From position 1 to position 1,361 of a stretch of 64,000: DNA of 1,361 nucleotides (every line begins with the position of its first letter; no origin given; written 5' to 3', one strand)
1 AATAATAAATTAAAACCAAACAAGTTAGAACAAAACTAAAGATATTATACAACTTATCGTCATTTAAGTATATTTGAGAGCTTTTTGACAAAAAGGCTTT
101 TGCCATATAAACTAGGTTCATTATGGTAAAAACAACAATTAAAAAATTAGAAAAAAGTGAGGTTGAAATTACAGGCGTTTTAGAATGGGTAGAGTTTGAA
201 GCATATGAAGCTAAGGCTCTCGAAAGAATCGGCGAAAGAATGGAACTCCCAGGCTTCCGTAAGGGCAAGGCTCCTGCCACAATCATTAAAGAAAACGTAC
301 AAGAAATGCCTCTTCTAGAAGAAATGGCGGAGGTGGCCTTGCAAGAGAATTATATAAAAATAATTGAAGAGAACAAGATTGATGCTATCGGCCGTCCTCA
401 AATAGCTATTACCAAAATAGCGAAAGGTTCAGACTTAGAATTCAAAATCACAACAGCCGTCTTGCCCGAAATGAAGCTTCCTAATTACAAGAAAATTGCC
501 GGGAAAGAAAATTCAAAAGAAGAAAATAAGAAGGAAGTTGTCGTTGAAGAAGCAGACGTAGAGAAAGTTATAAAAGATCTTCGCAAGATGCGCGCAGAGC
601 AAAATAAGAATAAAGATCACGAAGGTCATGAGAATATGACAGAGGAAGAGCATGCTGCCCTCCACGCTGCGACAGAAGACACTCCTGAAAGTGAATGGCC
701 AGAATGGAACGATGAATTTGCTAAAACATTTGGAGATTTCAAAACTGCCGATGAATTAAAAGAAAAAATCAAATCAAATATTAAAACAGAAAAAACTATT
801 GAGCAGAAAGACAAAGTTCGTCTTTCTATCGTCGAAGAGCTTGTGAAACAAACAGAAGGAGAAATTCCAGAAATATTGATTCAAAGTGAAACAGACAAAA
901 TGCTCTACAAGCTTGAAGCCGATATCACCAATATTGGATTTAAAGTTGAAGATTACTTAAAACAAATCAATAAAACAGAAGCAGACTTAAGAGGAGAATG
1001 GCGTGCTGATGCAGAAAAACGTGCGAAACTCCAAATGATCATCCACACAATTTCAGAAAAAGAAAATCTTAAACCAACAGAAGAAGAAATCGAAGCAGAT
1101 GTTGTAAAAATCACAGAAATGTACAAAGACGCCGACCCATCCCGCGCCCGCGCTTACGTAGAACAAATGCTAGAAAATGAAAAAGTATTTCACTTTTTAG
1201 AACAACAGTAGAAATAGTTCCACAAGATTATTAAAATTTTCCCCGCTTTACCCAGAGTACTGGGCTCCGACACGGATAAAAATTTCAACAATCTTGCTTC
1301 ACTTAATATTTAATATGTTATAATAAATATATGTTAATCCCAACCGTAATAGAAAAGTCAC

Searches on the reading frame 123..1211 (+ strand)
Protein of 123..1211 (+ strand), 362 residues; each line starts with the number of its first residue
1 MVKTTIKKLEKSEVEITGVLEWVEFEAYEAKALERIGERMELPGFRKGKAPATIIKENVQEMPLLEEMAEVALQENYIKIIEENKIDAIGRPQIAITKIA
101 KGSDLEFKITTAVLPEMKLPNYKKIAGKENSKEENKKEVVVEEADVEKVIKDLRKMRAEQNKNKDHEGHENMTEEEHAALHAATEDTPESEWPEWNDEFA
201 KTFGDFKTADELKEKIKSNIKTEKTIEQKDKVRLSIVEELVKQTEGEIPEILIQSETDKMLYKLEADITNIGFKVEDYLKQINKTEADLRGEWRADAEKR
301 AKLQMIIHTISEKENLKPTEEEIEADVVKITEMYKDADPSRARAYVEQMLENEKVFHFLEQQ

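Call 77: find_encoding_contigs(protein=window:123-1211:+, flank=10000, max_places=1)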
Protein window:123-1211:+ (362 aa): 24 contigs read that carry it; 1 place shown.
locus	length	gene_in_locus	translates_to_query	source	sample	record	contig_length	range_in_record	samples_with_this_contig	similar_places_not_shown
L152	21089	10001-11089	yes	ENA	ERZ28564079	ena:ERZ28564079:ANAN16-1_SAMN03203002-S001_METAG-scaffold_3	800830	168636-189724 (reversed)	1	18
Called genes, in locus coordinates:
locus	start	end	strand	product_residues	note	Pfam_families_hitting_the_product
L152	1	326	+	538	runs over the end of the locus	PF00282:Pyridoxal_deC (weak)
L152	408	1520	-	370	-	PF01409:tRNA-synt_2d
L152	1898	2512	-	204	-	-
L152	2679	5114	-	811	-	-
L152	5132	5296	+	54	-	-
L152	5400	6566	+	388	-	PF08529:NusA_N, PF13184:KH_NusA_1st, PF26594:KH_NusA_2nd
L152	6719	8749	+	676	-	PF03030:H_PPase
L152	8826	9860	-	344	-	PF14257:DUF4349 (weak)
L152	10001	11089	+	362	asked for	PF05697:Trigger_N, PF05698:Trigger_C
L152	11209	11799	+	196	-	PF00574:CLP_protease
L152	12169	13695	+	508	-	PF12072:RNase_Y_N, PF00013:KH_1 (weak), PF01966:HD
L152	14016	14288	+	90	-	PF00216:Bac_DNA_binding, PF18291:HU-HIG (weak)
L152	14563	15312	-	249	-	PF02535:Zip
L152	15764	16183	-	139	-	PF02021:UPF0102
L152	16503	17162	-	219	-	-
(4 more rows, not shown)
